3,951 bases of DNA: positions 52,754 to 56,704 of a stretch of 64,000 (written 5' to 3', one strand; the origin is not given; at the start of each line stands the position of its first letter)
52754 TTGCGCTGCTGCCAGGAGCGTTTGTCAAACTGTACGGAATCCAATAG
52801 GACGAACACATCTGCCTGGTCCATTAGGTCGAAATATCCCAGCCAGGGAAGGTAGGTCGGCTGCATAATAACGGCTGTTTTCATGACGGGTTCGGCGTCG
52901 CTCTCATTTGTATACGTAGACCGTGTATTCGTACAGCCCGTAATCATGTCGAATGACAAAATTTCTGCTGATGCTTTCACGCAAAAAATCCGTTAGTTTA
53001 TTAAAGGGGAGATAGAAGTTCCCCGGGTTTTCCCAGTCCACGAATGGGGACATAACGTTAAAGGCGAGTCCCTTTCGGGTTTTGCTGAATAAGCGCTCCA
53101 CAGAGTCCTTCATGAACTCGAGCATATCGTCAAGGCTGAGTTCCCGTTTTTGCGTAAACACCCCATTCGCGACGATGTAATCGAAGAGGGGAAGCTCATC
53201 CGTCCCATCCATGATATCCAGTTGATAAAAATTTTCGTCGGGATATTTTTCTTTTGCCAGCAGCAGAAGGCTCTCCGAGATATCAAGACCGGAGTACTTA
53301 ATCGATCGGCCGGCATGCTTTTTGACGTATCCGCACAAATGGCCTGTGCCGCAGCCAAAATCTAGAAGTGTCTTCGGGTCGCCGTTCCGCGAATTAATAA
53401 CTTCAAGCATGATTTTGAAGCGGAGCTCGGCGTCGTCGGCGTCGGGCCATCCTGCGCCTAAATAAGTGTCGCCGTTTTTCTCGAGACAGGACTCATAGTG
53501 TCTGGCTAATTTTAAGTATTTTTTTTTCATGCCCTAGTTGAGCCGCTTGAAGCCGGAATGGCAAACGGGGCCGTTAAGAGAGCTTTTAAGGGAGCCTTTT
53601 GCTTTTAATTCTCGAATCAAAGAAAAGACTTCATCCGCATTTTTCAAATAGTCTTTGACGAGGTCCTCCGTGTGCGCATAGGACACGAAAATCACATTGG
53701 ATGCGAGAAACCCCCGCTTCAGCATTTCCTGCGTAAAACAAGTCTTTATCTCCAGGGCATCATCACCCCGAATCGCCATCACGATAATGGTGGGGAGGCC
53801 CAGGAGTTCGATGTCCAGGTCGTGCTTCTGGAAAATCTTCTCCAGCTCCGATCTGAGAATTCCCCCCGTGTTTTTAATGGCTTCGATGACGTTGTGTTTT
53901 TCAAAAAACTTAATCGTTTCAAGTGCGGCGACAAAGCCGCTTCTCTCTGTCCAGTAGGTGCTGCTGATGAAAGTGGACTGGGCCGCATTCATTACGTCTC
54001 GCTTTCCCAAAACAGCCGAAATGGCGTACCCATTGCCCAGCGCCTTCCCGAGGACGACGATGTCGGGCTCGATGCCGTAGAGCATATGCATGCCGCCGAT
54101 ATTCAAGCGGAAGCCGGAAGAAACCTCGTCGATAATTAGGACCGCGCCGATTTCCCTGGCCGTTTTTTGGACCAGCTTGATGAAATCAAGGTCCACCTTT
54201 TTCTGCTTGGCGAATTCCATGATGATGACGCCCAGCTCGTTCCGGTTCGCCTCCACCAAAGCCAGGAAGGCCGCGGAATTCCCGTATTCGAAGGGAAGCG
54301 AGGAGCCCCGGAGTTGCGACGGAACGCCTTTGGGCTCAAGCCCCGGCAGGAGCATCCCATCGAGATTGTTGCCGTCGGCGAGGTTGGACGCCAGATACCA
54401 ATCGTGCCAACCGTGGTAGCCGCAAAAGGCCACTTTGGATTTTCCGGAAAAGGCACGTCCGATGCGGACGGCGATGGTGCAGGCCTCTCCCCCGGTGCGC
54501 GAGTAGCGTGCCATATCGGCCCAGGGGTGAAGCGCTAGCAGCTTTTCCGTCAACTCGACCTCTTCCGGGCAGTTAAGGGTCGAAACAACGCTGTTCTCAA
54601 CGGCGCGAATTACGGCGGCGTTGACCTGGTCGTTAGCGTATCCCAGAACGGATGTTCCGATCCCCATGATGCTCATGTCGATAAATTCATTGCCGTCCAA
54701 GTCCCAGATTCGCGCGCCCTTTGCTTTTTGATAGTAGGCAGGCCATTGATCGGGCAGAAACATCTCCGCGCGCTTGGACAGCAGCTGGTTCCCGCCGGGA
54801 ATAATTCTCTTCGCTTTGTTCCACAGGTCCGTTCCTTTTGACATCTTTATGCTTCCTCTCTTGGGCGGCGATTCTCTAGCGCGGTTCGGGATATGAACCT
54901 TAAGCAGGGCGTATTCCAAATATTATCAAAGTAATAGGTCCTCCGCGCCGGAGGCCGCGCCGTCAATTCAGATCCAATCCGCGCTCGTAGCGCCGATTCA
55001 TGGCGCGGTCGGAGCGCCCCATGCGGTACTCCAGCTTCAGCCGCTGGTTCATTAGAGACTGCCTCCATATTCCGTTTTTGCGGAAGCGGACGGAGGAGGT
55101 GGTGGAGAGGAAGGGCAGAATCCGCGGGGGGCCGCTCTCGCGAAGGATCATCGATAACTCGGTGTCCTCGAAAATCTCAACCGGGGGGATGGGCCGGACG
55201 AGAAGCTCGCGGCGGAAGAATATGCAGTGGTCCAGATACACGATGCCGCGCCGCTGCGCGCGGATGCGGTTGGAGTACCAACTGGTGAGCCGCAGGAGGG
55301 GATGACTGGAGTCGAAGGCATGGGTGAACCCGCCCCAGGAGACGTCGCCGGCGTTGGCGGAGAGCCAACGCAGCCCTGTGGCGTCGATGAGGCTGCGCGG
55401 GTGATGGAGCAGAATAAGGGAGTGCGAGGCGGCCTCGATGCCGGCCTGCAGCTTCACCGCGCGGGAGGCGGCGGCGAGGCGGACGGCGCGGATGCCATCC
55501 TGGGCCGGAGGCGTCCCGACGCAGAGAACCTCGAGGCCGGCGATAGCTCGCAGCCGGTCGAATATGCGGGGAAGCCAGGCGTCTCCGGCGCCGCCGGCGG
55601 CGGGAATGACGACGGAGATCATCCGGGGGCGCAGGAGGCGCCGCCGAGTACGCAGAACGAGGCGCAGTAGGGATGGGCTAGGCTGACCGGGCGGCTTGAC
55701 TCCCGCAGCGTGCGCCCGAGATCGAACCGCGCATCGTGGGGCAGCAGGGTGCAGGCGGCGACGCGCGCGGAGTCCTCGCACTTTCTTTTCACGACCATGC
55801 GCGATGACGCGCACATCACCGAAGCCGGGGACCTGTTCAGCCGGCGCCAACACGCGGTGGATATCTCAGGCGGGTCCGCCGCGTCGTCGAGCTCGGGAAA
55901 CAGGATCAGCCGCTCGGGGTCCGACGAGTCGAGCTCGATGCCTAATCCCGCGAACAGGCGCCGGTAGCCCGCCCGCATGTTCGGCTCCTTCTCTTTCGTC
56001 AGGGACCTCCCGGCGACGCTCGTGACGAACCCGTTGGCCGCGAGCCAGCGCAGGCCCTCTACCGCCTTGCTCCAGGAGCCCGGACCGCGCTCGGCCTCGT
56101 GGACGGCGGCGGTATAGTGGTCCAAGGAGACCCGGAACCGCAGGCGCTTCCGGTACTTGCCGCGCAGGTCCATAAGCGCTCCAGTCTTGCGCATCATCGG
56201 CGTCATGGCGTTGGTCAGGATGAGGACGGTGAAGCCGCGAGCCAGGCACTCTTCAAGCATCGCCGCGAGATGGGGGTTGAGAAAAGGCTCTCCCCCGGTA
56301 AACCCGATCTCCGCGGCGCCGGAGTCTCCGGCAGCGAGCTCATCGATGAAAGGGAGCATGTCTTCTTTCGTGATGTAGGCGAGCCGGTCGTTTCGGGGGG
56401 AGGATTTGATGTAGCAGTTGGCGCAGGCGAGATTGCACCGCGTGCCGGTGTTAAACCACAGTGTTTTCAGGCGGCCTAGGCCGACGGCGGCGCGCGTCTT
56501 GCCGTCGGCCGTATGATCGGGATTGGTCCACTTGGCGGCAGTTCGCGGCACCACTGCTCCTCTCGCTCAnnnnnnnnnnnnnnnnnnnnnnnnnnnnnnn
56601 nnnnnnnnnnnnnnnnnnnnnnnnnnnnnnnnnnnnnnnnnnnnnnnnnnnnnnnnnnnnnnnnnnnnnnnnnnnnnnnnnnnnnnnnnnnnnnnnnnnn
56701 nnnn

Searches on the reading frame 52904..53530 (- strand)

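Call 4: search_protein_families(library=pfam, proteins=[window:52904-53530:-], max_evalue=0.001)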
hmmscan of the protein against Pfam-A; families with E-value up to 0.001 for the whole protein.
window:52904-53530:- (208 aa): 7 families
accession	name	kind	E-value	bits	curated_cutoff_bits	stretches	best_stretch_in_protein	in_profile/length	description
PF08242.18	Methyltransf_12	-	4.6e-11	43.8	30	1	56-128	1-78/98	Methyltransferase domain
PF13847.12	Methyltransf_31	-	2.8e-09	37.2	27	1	53-145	5-94/145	Methyltransferase domain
PF13649.12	Methyltransf_25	-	4.5e-09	37.3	27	1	56-129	2-78/97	Methyltransferase domain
PF05175.20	MTS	-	2.3e-08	34.3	23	1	39-149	21-132/170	Methyltransferase small domain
PF13489.12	Methyltransf_23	-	7.7e-08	32.7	27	1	48-126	19-92/164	Methyltransferase domain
PF08241.18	Methyltransf_11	-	5.9e-07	30.5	21.2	1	56-126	1-71/95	Methyltransferase domain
PF01209.24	Ubie_methyltran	-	1.2e-06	28.6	20.1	1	46-114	44-111/233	ubiE/COQ5 methyltransferase family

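Call 5: search_protein_families(library=ncbifam, proteins=[window:52904-53530:-], max_evalue=0.001)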
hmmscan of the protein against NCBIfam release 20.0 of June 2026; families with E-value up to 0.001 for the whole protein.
window:52904-53530:- (208 aa): 15 families
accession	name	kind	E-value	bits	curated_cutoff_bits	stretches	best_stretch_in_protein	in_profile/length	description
TIGR02072.1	BioC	equivalog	1.8e-08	34.5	184.95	1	41-125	23-107/244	malonyl-ACP O-methyltransferase BioC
NF001244.0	PRK00216.1-5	equivalog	6.9e-08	32.1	216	1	50-105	47-103/236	bifunctional demethylmenaquinone methyltransferase/2-methoxy-6-polyprenyl-1,4-benzoquinol methylase UbiE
TIGR01934.1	MenG_MenH_UbiE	subfamily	2.7e-06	26.9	158.35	1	49-115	37-102/223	ubiquinone/menaquinone biosynthesis methyltransferase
TIGR02752.1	MenG_heptapren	equivalog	4.2e-06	26.4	419.85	1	45-115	41-110/231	demethylmenaquinone methyltransferase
TIGR02021.1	BchM-ChlM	equivalog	1e-05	25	158.9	1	41-127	44-130/218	magnesium protoporphyrin IX methyltransferase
NF001243.0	PRK00216.1-4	equivalog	1.7e-05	24.3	235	1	45-115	43-112/237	demethylmenaquinone methyltransferase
NF043040.1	corrin_prot_MT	hypoth_equivalog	3.5e-05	23.4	180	1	51-105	41-98/216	corrinoid protein-associated methyltransferase CpaM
NF002463.0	PRK01683.1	equivalog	0.00012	21.8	297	1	51-125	31-103/258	trans-aconitate 2-methyltransferase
NF008686.0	PRK11705.1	equivalog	0.00013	21.2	400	1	23-126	137-239/383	cyclopropane fatty acyl phospholipid synthase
NF040703.1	cyclopro_CfaB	exception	0.00018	20.4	650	1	53-144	161-255/393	C17 cyclopropane fatty acid synthase CfaB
NF045667.1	MTase_DVU1556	equivalog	0.00025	20.6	155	1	53-105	24-74/213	DVU_1556 family methyltransferase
NF001242.0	PRK00216.1-3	equivalog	0.00026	20.5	351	1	40-108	59-128/258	bifunctional demethylmenaquinone methyltransferase/2-methoxy-6-polyprenyl-1,4-benzoquinol methylase UbiE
NF008300.0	PRK11088.1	equivalog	0.00027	20.5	303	1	36-101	70-137/272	23S rRNA (guanine(745)-N(1))-methyltransferase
TIGR03534.1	RF_mod_PrmC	equivalog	0.00046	19.7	199.1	1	41-122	80-163/253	peptide chain release factor N(5)-glutamine methyltransferase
NF001785.0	PRK00517.2-2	equivalog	0.00077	18.7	188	1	40-122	134-218/282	50S ribosomal protein L11 methyltransferase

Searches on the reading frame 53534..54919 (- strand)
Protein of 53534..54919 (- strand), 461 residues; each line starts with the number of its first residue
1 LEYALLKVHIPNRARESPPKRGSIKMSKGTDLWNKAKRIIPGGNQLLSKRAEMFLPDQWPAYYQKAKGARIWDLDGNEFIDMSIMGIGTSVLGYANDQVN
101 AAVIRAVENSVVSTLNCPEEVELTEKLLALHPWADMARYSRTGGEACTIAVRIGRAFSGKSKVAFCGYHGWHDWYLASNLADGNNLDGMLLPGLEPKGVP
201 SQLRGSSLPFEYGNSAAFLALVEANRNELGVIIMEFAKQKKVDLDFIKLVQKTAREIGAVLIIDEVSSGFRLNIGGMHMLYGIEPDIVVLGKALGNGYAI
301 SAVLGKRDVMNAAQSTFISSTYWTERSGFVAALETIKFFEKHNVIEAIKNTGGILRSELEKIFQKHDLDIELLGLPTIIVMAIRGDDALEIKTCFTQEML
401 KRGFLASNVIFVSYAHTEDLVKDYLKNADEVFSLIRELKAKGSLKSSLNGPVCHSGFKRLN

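Call 27: search_protein_families(library=pfam, proteins=[window:53534-54919:-], max_evalue=0.001)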
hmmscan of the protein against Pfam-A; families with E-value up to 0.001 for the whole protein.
window:53534-54919:- (461 aa): 1 family
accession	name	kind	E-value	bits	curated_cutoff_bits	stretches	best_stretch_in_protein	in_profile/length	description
PF00202.27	Aminotran_3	-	1.4e-36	126.5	30.5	1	59-403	9-368/403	Aminotransferase class-III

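Call 29: search_protein_families(library=ncbifam, proteins=[window:53534-54919:-], max_evalue=0.000001)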
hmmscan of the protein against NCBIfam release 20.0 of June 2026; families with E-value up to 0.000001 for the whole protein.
window:53534-54919:- (461 aa): 65 families (the best 25 are shown)
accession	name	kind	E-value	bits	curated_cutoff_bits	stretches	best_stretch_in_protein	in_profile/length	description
NF004856.0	PRK06209.1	equivalog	1.1e-69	235.2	486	1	26-461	8-441/450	glutamate-1-semialdehyde 2,1-aminomutase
NF041362.1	GntE_guanitoxin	equivalog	1.3e-59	201.9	525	1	25-388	4-374/426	guanitoxin biosynthesis PLP-dependent transaminase GntE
NF000818.0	PRK00062.1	subfamily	2.4e-57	194.5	398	1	25-434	2-426/429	glutamate-1-semialdehyde 2,1-aminomutase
TIGR00713.1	hemL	equivalog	2.7e-53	181.2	527.3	1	30-433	3-421/423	glutamate-1-semialdehyde 2,1-aminomutase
NF009055.0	PRK12389.1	equivalog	6.3e-40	137.1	637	1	25-434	2-427/431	glutamate-1-semialdehyde 2,1-aminomutase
TIGR00707.1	argD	subfamily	1.2e-29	103.4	410.05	2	241-405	187-347/381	acetylornithine/succinylornithine family transaminase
TIGR00700.1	GABAtrnsam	equivalog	9.6e-29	100.2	506.65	1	61-403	17-377/420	4-aminobutyrate--2-oxoglutarate transaminase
NF004426.0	PRK05769.1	equivalog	2.2e-28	99.3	552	2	245-405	242-404/441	acetyl ornithine aminotransferase family protein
NF049939.1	HyAminethphonNHLyPbfA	equivalog_domain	4.5e-28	97.9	525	1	24-375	5-373/442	(R)-1-hydroxy-2-aminoethylphosphonate ammonia-lyase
NF006228.0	PRK08360.1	equivalog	5e-27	94.6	608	2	245-375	225-356/443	aspartate aminotransferase family protein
NF001864.0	PRK00615.1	equivalog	5.1e-27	94.5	706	1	28-313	6-290/433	glutamate-1-semialdehyde aminotransferase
NF005376.0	PRK06918.1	equivalog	9.2e-27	93.5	676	2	245-385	240-381/451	4-aminobutyrate--2-oxoglutarate transaminase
NF004714.0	PRK06058.1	subfamily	1.2e-26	93.4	639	2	246-401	245-401/447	4-aminobutyrate--2-oxoglutarate transaminase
NF002797.0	PRK02936.1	equivalog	4e-26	91.7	496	1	58-381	10-325/385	acetylornithine transaminase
NF049976.1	AmadipTransam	equivalog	4.9e-26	91.6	650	1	60-362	15-329/416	2-aminoadipate transaminase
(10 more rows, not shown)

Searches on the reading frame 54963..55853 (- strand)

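Call 27: search_protein_families(library=pfam, proteins=[window:54963-55853:-], max_evalue=0.001)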
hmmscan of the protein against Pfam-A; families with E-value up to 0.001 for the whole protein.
window:54963-55853:- (296 aa): 0 families

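Call 29: search_protein_families(library=ncbifam, proteins=[window:54963-55853:-], max_evalue=0.000001)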
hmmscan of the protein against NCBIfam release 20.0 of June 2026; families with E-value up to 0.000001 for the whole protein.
window:54963-55853:- (296 aa): 1 family
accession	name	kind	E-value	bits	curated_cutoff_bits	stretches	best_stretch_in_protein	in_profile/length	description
TIGR04283.1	glyco_like_mftF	equivalog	1.6e-24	86.7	182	1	79-289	1-221/221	TIGR04283 family arsenosugar biosynthesis glycosyltransferase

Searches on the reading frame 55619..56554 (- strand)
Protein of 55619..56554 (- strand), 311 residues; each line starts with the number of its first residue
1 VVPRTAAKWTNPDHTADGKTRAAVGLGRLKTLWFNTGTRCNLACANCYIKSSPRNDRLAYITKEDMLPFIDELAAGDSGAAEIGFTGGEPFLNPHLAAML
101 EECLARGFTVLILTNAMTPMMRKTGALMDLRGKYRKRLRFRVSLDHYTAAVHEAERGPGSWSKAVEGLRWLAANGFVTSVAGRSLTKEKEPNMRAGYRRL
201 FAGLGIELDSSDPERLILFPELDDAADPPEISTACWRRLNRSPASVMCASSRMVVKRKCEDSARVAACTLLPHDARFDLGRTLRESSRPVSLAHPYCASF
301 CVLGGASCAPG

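Call 27: search_protein_families(library=pfam, proteins=[window:55619-56554:-], max_evalue=0.001)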
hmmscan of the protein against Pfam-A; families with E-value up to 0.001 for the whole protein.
window:55619-56554:- (311 aa): 2 families
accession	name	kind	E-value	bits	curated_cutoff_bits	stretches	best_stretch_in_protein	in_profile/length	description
PF04055.27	Radical_SAM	-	1.1e-16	61.9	29.5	1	35-178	2-143/166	Radical SAM superfamily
PF13353.11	Fer4_12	-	9.5e-06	26.4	22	1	31-107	9-81/137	4Fe-4S single cluster domain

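Call 29: search_protein_families(library=ncbifam, proteins=[window:55619-56554:-], max_evalue=0.000001)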
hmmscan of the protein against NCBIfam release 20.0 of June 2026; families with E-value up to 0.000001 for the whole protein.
window:55619-56554:- (311 aa): 27 families (the best 25 are shown)
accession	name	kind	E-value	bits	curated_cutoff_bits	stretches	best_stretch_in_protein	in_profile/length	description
NF049973.1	radical_Rv1681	equivalog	8.2e-31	107.1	380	1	31-208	73-241/326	Rv1681 family radical SAM protein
TIGR04167.1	rSAM_SeCys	equivalog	7.6e-18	64.8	300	1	28-182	6-154/303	arsenosugar biosynthesis radical SAM (seleno)protein ArsS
NF045574.1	sacti_mat_StsB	exception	1.8e-15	56.7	625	1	26-180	92-237/466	StsB family radical SAM/SPASM domain sactipeptide maturase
TIGR03962.1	mycofact_rSAM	equivalog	2.6e-13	49.8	265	1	36-186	18-159/339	mycofactocin radical SAM maturase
NF050035.1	rSAM_WgK_link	exception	3.4e-13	49.3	650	1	37-172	16-144/367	radical SAM/SPASM peptide maturase WgkB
NF012164.0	AlbA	equivalog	3.6e-13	48.7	850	1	34-184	117-260/442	subtilosin maturase AlbA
NF033640.1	N_Twi_rSAM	subfamily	4.9e-12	45.6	170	1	24-172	105-266/398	twitch domain-containing radical SAM protein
TIGR04082.1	rSAM_for_selen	equivalog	1.2e-11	44.1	350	1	31-180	200-340/516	thio(seleno)oxazole modification radical SAM maturase SbtM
TIGR04053.2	TIGR04053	equivalog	4.6e-11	42.6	395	1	35-177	13-151/366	TIGR04053 family radical SAM/SPASM domain-containing protein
TIGR03470.1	HpnH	equivalog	4.9e-11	42.2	225.05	1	38-193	36-180/318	adenosyl-hopene transferase HpnH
TIGR04250.1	SCM_rSAM_ScmE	equivalog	5.2e-11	42.1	400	1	36-175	9-141/358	SynChlorMet cassette radical SAM/SPASM protein ScmE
TIGR04303.1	GeoRSP_rSAM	equivalog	1.1e-10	41.6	400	1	35-181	10-146/325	GeoRSP system radical SAM/SPASM protein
TIGR04133.1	rSAM_w_lipo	hypoth_equivalog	2.3e-10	40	425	1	24-174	18-163/350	TIGR04133 family radical SAM/SPASM protein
NF038283.1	viperin_w_prok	equivalog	6.3e-10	38.7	180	1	38-117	10-93/281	viperin family antiviral radical SAM protein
TIGR04251.1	SCM_rSAM_ScmF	equivalog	1.3e-09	37.9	400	1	29-180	3-150/353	SynChlorMet cassette radical SAM/SPASM protein ScmF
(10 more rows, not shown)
